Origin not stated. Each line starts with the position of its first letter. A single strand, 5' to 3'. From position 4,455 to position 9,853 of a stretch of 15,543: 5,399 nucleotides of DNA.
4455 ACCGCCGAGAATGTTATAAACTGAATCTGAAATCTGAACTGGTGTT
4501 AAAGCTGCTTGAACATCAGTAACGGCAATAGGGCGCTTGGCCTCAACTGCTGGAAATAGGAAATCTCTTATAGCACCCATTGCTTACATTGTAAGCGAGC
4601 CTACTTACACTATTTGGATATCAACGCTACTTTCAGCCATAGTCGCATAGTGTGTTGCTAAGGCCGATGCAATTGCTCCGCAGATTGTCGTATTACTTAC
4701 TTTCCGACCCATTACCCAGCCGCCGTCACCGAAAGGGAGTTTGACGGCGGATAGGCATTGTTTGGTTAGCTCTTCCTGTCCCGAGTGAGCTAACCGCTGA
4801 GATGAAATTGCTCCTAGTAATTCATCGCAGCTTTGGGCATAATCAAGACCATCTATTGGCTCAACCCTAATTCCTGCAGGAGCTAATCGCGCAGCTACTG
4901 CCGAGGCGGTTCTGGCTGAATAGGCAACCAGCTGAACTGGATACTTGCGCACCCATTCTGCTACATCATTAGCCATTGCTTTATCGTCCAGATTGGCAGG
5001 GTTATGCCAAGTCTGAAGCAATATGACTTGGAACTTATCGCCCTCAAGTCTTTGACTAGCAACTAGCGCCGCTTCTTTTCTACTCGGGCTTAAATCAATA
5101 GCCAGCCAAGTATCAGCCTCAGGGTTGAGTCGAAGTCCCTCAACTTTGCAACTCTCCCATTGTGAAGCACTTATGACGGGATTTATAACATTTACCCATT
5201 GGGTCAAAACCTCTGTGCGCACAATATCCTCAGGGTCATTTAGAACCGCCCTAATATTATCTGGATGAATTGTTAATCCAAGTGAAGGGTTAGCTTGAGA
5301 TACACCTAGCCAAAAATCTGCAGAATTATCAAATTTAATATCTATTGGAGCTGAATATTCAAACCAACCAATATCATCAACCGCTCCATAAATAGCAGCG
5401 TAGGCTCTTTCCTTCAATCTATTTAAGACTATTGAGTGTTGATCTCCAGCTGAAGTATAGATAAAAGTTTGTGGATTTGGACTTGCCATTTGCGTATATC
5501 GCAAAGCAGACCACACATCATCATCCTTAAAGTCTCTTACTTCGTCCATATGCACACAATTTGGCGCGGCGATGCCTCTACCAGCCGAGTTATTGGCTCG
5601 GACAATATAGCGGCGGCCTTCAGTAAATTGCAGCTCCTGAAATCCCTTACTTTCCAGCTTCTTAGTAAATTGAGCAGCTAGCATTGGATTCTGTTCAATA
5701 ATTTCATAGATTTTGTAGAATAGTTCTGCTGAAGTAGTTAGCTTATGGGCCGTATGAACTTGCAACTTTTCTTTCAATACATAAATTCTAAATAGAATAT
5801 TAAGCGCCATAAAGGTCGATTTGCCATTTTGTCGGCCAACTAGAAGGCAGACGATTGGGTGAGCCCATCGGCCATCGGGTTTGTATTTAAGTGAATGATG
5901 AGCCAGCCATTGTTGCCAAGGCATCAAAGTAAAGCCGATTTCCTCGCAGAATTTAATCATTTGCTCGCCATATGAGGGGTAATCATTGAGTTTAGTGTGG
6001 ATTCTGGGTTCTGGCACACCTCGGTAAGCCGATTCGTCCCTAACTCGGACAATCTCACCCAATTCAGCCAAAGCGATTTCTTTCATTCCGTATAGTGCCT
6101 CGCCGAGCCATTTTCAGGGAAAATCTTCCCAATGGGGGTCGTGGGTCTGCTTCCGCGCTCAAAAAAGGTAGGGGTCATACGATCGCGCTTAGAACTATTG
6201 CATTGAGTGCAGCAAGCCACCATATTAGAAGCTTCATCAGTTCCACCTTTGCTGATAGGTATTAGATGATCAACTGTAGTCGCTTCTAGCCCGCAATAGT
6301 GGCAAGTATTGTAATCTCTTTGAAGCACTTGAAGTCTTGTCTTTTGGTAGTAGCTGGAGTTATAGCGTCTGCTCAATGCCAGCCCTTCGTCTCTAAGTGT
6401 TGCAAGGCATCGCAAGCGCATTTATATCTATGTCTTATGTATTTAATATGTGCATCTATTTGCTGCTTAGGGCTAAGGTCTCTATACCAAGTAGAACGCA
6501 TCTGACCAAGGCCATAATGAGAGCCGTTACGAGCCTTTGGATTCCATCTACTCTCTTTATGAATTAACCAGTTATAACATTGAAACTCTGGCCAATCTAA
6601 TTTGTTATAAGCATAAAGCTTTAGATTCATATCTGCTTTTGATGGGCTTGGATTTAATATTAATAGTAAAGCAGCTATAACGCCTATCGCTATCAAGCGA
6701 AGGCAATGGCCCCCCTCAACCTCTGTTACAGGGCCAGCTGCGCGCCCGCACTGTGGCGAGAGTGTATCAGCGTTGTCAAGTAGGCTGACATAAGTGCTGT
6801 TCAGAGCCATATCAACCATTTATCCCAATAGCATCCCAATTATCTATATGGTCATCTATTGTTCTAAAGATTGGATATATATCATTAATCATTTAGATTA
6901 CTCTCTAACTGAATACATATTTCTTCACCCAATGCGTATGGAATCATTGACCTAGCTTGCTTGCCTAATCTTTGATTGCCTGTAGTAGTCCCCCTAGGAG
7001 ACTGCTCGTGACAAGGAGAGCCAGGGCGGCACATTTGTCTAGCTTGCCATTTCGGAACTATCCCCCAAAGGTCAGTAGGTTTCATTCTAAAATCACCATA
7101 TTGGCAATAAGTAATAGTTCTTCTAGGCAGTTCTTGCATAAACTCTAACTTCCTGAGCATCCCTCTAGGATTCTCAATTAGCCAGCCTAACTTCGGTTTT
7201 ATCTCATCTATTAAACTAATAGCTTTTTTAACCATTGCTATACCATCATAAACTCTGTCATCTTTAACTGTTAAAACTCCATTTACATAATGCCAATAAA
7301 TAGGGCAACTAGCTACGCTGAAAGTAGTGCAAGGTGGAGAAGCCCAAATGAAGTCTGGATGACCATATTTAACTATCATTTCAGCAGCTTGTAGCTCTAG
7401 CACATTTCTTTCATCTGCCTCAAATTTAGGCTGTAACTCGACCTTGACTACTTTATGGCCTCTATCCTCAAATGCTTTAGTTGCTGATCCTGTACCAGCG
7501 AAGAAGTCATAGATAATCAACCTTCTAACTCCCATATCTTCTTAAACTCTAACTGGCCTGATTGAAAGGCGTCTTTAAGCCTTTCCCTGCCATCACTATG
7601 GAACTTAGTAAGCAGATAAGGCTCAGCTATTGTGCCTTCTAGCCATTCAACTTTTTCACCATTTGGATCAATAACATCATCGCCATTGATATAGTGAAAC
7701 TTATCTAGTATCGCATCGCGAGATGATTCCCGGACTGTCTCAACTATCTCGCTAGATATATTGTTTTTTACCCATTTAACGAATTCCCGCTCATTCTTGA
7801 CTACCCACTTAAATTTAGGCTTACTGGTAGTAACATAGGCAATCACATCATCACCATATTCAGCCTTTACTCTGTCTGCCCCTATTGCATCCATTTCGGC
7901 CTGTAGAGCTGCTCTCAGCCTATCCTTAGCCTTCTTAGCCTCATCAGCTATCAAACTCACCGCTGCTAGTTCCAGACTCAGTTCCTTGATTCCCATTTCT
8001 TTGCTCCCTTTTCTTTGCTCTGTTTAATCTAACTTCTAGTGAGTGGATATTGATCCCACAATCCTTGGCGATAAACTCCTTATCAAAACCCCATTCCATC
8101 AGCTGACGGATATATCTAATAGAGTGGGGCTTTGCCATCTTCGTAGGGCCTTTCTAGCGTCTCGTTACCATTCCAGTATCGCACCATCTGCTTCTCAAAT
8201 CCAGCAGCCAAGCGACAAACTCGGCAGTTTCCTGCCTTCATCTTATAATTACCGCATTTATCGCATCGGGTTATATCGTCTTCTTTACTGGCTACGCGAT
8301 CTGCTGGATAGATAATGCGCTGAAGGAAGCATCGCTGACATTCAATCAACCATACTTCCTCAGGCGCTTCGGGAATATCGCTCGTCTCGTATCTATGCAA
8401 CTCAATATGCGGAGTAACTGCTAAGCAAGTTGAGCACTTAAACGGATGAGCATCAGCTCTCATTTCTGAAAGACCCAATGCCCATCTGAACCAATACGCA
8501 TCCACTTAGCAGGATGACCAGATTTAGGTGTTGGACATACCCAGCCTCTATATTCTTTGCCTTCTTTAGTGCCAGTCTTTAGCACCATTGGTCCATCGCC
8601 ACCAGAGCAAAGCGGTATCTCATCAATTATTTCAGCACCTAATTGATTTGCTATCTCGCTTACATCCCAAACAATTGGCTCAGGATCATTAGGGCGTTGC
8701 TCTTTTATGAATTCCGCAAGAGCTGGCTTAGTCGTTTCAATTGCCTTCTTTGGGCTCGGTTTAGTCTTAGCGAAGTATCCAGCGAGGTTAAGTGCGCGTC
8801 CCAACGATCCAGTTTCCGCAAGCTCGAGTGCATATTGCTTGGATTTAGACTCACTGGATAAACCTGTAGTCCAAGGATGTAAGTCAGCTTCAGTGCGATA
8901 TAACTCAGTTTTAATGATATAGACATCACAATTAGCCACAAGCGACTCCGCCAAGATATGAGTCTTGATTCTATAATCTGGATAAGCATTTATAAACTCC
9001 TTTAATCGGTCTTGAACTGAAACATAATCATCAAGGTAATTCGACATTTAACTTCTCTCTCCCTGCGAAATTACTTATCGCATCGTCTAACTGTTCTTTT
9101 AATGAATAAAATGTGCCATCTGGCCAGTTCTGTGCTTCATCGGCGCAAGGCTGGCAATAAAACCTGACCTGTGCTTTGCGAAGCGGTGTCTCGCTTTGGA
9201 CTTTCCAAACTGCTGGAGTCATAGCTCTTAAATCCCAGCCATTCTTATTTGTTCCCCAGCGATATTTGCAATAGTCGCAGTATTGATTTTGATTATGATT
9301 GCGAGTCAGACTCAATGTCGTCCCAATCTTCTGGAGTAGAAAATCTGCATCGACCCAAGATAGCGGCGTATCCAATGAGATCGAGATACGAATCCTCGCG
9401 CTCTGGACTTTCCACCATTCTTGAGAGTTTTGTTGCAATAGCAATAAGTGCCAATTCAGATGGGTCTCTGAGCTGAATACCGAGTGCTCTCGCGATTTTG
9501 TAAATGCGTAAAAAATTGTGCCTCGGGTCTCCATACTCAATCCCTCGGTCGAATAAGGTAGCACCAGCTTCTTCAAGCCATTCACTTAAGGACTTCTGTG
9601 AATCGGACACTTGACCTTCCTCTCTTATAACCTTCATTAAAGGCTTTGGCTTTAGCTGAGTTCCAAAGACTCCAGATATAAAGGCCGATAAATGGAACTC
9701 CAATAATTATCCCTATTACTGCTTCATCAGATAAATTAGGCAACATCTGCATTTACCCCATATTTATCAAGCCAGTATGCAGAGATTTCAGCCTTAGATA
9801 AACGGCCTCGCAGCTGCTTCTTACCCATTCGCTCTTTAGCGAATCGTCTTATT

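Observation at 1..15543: Complete, circularly closed 15,444-bp tailed-phage genome, near the lower size limit for siphovirus-like phages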

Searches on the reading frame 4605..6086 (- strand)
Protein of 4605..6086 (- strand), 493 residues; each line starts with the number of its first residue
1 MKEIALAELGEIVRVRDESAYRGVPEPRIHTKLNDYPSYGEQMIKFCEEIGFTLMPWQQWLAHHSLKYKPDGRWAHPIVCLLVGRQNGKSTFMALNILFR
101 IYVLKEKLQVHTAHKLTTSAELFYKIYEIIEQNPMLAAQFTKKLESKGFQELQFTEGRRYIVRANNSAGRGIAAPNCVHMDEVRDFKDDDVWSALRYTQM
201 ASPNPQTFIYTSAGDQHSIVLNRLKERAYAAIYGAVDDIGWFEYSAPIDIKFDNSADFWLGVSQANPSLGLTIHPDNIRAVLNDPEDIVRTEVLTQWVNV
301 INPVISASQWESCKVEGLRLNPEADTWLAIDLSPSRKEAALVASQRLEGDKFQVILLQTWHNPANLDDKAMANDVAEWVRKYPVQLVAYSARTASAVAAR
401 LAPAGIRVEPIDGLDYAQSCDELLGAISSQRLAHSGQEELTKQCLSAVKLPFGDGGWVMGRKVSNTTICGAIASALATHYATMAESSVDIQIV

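Call 8: search_protein_families(library=phrogs, proteins=[window:4605-6086:-], max_evalue=0.001)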
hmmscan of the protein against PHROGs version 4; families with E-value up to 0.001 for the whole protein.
window:4605-6086:- (493 aa): 4 families
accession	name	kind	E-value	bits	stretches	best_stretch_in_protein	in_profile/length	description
phrog_9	-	head and packaging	1.1e-66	227.2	1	20-485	58-667/812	terminase large subunit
phrog_2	-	head and packaging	3.3e-15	56.9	1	45-403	258-546/807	terminase large subunit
phrog_17688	-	unknown function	9.5e-13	49.2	1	42-298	29-278/290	-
phrog_4914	-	head and packaging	1.1e-05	26.2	1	53-173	80-199/213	terminase large subunit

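Call 13: search_dna_similar(query=window:4605-6086:-, collection=phages, mode=protein, max_rows=30)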
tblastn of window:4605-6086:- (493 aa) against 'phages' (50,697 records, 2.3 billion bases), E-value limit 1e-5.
Records with a match: 1650; places in all: 1650; records where one place covers at least 80% of the query: 546.
Best place of each record, by identity: <60% 1650.
By first word of the organism name: Mycobacterium 540; Gordonia 255; Microbacterium 234; Propionibacterium 197; Arthrobacter 175; Streptococcus 77; Cutibacterium 43; Corynebacterium 34; Streptomyces 13; Lactococcus 13; and 23 more.
By host as written in the record: Mycobacterium smegmatis mc2 155 334; Gordonia terrae 3612 207; Microbacterium foliorum NRRL B-24224 146; Arthrobacter sp. ATCC 21022 104; Propionibacterium acnes 98; Mycobacterium smegmatis mc#155 90; Microbacterium foliorum NRRL B-24224 SEA 66; Cutibacterium acnes 48; and 228 more.
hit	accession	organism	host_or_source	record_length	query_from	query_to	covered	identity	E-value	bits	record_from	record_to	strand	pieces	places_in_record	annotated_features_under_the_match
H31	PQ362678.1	Arthrobacter phage Juno112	Arthrobacter globiformis B-2979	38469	13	464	92%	29.5%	4e-34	142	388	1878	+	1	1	2: terminase large subunit | 1: DNA binding protein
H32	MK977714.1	Corynebacterium phage Bran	Corynebacterium xerosis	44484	19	492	96%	28.0%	1e-22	107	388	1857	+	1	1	2: terminase large subunit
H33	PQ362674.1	Arthrobacter phage KHumphrey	Arthrobacter atrocyaneus NRRL B-2883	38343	12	464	92%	29.2%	6e-34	142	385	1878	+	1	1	2: terminase large subunit | 1: DNA binding protein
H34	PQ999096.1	Arthrobacter phage PhluffyCoco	Arthrobacter globiformis B-2979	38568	22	464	90%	29.6%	5e-34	142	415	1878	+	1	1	2: terminase large subunit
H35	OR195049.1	Arthrobacter phage RedFox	Arthrobacter globiformis B-2979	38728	22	464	90%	29.6%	5e-34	142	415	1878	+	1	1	2: terminase large subunit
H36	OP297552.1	Arthrobacter phage Renna12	Arthrobacter globiformis B-2979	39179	22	464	90%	29.4%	2e-33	140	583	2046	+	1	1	3: terminase large subunit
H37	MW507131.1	Arthrobacter phage Leona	Arthrobacter globiformis B-2979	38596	22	464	90%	29.2%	6e-33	139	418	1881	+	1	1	2: terminase large subunit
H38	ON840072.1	Caudoviricetes sp.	Rattus norvegicus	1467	20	485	95%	27.6%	3e-27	119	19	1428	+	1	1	large terminase protein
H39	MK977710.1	Corynebacterium phage Stiles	Corynebacterium xerosis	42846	19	492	96%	27.1%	9e-23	108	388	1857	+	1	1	2: terminase large subunit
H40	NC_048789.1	Corynebacterium phage Stiles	Corynebacterium xerosis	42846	19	492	96%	27.1%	9e-23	108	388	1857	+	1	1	2: terminase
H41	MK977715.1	Corynebacterium phage Adelaide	Corynebacterium xerosis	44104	19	492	96%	27.1%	1e-22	108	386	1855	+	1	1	2: terminase large subunit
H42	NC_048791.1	Corynebacterium phage Adelaide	Corynebacterium xerosis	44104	19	492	96%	27.1%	1e-22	108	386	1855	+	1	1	2: terminase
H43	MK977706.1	Corynebacterium phage Dina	Corynebacterium xerosis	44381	19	492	96%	27.1%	3e-22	106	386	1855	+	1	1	2: terminase large subunit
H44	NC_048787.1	Corynebacterium phage Dina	Corynebacterium xerosis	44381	19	492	96%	27.1%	3e-22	106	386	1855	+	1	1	2: terminase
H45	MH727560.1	Corynebacterium phage SamW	Corynebacterium xerosis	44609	19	492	96%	27.1%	3e-22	106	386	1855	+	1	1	2: terminase large subunit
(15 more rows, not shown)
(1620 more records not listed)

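Call 67: search_protein_families(library=pfam, proteins=[window:4605-6086:-], max_evalue=0.001)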
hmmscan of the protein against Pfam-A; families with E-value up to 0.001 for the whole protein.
window:4605-6086:- (493 aa): 1 family
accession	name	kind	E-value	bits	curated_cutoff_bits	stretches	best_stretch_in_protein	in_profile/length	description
PF03354.21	TerL_ATPase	-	0.00025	21.2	23.7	1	82-218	27-166/178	Terminase large subunit, ATPase domain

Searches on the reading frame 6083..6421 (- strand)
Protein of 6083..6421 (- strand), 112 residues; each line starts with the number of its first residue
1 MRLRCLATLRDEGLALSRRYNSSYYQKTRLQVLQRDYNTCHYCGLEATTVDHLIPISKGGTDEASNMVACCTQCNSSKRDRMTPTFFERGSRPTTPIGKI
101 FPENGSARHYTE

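Call 8: search_protein_families(library=phrogs, proteins=[window:6083-6421:-], max_evalue=0.001)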
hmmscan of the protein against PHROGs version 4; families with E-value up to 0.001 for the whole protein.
window:6083-6421:- (112 aa): 34 families (the best 25 are shown)
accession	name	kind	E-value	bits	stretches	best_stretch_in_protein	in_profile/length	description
phrog_589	-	DNA, RNA and nucleotide metabolism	5.4e-19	69.6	1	17-92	71-152/179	HNH endonuclease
phrog_2118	-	DNA, RNA and nucleotide metabolism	1.8e-18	68.1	1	22-93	161-236/301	HNH endonuclease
phrog_8660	-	DNA, RNA and nucleotide metabolism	1.2e-17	65.7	1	18-85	105-183/196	HNH endonuclease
phrog_16726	-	DNA, RNA and nucleotide metabolism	1.9e-17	64.9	1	26-85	82-147/308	HNH endonuclease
phrog_2214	-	DNA, RNA and nucleotide metabolism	4e-16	60.2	1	21-91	177-249/429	HNH endonuclease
phrog_14314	-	DNA, RNA and nucleotide metabolism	8.6e-16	60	1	27-79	6-62/252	HNH endonuclease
phrog_7785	-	DNA, RNA and nucleotide metabolism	1.6e-15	58.4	1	25-80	58-113/147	HNH endonuclease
phrog_144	-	DNA, RNA and nucleotide metabolism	5.5e-15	56.5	1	17-84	64-138/175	HNH endonuclease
phrog_6050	-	DNA, RNA and nucleotide metabolism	1.2e-14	54.9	1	25-83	299-362/402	HNH endonuclease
phrog_4581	-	head and packaging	3e-14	54.2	1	18-82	46-112/395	terminase small subunit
phrog_338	-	DNA, RNA and nucleotide metabolism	3.3e-14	54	1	25-85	194-266/340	HNH endonuclease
phrog_5718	-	DNA, RNA and nucleotide metabolism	3.8e-14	53.5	1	19-83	110-178/394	HNH endonuclease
phrog_1035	-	DNA, RNA and nucleotide metabolism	1.2e-13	52.5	1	20-89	140-221/271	endonuclease VII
phrog_16986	-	unknown function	2.4e-13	51.3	1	19-82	2-69/248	-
phrog_2323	-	DNA, RNA and nucleotide metabolism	3.4e-11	44.1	1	15-88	14-93/113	HNH endonuclease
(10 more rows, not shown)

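Call 20: find_related_loci(query=window:6083-6421:-, collection=viral_contigs, flank=10000)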
Query window:6083-6421:- (112 aa) in viral_contigs; peptide patterns used: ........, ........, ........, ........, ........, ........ (x = any residue, [..] = any of these).
307 stretches matched a pattern; 257 encode a relative of the query (tblastn E <= 1e-3); the best 80 are kept; 80 distinct loci.
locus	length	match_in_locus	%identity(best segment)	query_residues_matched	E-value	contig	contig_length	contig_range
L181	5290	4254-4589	99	1-112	2e-74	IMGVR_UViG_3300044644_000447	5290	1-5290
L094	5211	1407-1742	98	1-112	3e-74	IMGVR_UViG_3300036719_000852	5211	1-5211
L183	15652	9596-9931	98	1-112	5e-74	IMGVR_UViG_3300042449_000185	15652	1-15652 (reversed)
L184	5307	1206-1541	98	1-112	5e-74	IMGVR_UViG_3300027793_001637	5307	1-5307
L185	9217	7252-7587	98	1-112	5e-74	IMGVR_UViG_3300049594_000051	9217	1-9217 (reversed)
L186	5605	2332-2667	98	1-112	5e-74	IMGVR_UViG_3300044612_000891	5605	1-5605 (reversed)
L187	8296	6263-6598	97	1-112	6e-74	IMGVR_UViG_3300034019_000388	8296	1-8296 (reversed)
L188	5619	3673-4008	97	1-112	6e-74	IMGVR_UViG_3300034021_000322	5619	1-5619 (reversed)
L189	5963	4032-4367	97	1-112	2e-73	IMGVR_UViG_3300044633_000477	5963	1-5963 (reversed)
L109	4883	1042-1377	96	1-112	3e-73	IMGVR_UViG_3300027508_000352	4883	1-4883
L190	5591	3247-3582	96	1-112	3e-73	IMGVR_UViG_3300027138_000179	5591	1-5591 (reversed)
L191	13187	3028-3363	96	1-112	5e-73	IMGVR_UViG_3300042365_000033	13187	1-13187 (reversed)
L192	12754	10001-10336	96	1-112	3e-73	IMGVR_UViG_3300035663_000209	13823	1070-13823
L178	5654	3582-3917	97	1-112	7e-73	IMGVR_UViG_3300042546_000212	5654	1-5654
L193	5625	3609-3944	96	1-112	1e-72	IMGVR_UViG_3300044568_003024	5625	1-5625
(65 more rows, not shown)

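Call 67: search_protein_families(library=pfam, proteins=[window:6083-6421:-], max_evalue=0.001)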
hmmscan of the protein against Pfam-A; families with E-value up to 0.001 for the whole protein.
window:6083-6421:- (112 aa): 3 families
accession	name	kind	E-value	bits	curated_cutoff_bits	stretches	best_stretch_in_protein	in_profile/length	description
PF14279.12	HNH_5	-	6.4e-12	45.7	27.5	1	40-86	1-51/56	HNH endonuclease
PF01844.29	HNH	-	4.9e-11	43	21.4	1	40-81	1-47/47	HNH endonuclease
PF13395.12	HNH_4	-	2.7e-06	27.7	22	1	46-82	16-52/54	HNH endonuclease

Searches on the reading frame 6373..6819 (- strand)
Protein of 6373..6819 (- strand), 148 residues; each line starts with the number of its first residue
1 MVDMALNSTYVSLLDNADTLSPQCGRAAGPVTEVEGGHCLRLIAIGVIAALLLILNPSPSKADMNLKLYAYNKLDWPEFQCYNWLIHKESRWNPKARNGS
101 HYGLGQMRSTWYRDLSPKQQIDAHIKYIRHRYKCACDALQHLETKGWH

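Call 10: search_protein_families(library=phrogs, proteins=[window:6373-6819:-], max_evalue=0.001)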
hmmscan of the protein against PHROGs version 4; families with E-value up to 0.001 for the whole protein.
window:6373-6819:- (148 aa): 5 families
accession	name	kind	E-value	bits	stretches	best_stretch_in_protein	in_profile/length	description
phrog_12661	-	other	8e-08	33.3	1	64-148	89-182/182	transglycosylase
phrog_35836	-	other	1.1e-07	33.3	1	72-148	50-127/127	transglycosylase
phrog_15428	-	unknown function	6.1e-06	27.4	1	77-144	87-162/168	-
phrog_13339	-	tail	0.0001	20.6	1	78-138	1951-2019/2156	tail length tape measure protein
phrog_3310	-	other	0.001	19.7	0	85-147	166-230/231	transglycosylase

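Call 31: search_protein_families(library=pfam, proteins=[window:6373-6819:-], max_evalue=0.01)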
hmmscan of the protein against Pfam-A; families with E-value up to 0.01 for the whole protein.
window:6373-6819:- (148 aa): 0 families

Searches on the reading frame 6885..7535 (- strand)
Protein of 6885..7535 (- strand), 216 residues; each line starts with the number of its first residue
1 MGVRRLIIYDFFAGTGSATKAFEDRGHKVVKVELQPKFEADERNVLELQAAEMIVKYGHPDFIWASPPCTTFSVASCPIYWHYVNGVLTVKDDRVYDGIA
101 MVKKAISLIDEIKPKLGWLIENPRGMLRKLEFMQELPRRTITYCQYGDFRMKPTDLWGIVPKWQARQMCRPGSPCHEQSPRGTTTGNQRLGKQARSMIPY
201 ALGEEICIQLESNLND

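Call 10: search_protein_families(library=phrogs, proteins=[window:6885-7535:-], max_evalue=0.001)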
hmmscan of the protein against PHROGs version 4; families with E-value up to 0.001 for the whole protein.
window:6885-7535:- (216 aa): 5 families
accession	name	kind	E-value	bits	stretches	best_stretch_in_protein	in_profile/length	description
phrog_757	-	other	8.6e-29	101.3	1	4-211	13-219/247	DNA methyltransferase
phrog_363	-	other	7.6e-10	39.4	1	4-75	52-131/327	DNA methyltransferase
phrog_5999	-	other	6.5e-07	30.3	1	6-76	3-85/109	DNA methyltransferase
phrog_2882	-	other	3.2e-06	27.7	1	54-95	65-101/262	DNA methyltransferase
phrog_116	-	other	3.5e-05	23.3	1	3-75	205-286/779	DNA methyltransferase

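Call 67: search_protein_families(library=pfam, proteins=[window:6885-7535:-], max_evalue=0.001)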
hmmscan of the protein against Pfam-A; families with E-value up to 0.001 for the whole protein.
window:6885-7535:- (216 aa): 0 families

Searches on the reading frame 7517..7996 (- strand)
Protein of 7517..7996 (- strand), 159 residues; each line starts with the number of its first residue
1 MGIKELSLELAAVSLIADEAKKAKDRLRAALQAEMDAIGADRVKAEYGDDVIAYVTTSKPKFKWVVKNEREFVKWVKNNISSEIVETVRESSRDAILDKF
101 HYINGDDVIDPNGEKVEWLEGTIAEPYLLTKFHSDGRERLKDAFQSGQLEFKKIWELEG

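Call 10: search_protein_families(library=phrogs, proteins=[window:7517-7996:-], max_evalue=0.001)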
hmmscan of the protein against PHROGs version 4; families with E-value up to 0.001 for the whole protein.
window:7517-7996:- (159 aa): 3 families
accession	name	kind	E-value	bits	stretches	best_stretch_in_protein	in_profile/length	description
phrog_5168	-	unknown function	4.1e-14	53.8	1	5-158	3-153/154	-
phrog_2205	-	DNA, RNA and nucleotide metabolism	1.4e-06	28.8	1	55-120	105-170/183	Mu Gam-like end protection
phrog_11955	-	unknown function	1.2e-05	26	1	4-89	25-115/201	-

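Call 31: search_protein_families(library=pfam, proteins=[window:7517-7996:-], max_evalue=0.01)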
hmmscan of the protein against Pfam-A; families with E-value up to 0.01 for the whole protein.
window:7517-7996:- (159 aa): 0 families

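Call 58: search_protein_families(library=ncbifam, proteins=[window:7517-7996:-], max_evalue=1)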
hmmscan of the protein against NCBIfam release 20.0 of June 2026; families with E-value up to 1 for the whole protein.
window:7517-7996:- (159 aa): 0 families

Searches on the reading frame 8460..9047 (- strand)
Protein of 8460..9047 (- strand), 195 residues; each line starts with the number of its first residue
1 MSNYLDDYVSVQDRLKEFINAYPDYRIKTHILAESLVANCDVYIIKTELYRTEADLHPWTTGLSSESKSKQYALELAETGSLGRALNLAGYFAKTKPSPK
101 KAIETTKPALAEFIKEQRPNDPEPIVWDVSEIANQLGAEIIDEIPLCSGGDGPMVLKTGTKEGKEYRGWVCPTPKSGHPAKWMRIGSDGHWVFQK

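Call 10: search_protein_families(library=phrogs, proteins=[window:8460-9047:-], max_evalue=0.001)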
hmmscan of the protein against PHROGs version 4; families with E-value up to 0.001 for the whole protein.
window:8460-9047:- (195 aa): 3 families
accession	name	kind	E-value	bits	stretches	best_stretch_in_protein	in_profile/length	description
phrog_11717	-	unknown function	3.3e-10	41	1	4-99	26-120/208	-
phrog_23738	-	unknown function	1.7e-08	35.3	1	4-88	6-95/198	-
phrog_364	-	DNA, RNA and nucleotide metabolism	0.00075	20.8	0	151-183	149-185/188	ribonucleoside reductase class II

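Call 31: search_protein_families(library=pfam, proteins=[window:8460-9047:-], max_evalue=0.01)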
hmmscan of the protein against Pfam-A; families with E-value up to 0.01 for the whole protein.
window:8460-9047:- (195 aa): 0 families

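Call 58: search_protein_families(library=ncbifam, proteins=[window:8460-9047:-], max_evalue=1)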
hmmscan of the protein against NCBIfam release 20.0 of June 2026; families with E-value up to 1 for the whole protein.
window:8460-9047:- (195 aa): 0 families

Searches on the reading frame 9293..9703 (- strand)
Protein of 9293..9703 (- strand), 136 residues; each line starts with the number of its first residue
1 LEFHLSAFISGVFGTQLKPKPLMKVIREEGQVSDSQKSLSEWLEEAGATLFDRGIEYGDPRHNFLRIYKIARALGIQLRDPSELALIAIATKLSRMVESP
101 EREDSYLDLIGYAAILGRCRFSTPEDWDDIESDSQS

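Call 10: search_protein_families(library=phrogs, proteins=[window:9293-9703:-], max_evalue=0.001)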
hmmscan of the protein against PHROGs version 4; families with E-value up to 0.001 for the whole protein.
window:9293-9703:- (136 aa): 4 families
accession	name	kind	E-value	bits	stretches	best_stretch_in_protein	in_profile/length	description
phrog_474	-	other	4.2e-16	60.6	1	24-120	115-211/274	phosphofructokinase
phrog_6328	-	unknown function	4e-09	38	1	42-115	162-237/249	-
phrog_1167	-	other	1.2e-08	36.4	1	43-126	7-91/169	phosphofructokinase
phrog_18396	-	unknown function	9.7e-07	30.1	1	33-115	152-240/248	-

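Call 31: search_protein_families(library=pfam, proteins=[window:9293-9703:-], max_evalue=0.01)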
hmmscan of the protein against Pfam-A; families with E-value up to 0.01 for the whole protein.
window:9293-9703:- (136 aa): 1 family
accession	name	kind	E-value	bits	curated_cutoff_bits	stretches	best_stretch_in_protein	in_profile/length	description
PF19905.4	DUF6378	-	2.5e-12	47.3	27.1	1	43-119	3-80/81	Domain of unknown function (DUF6378)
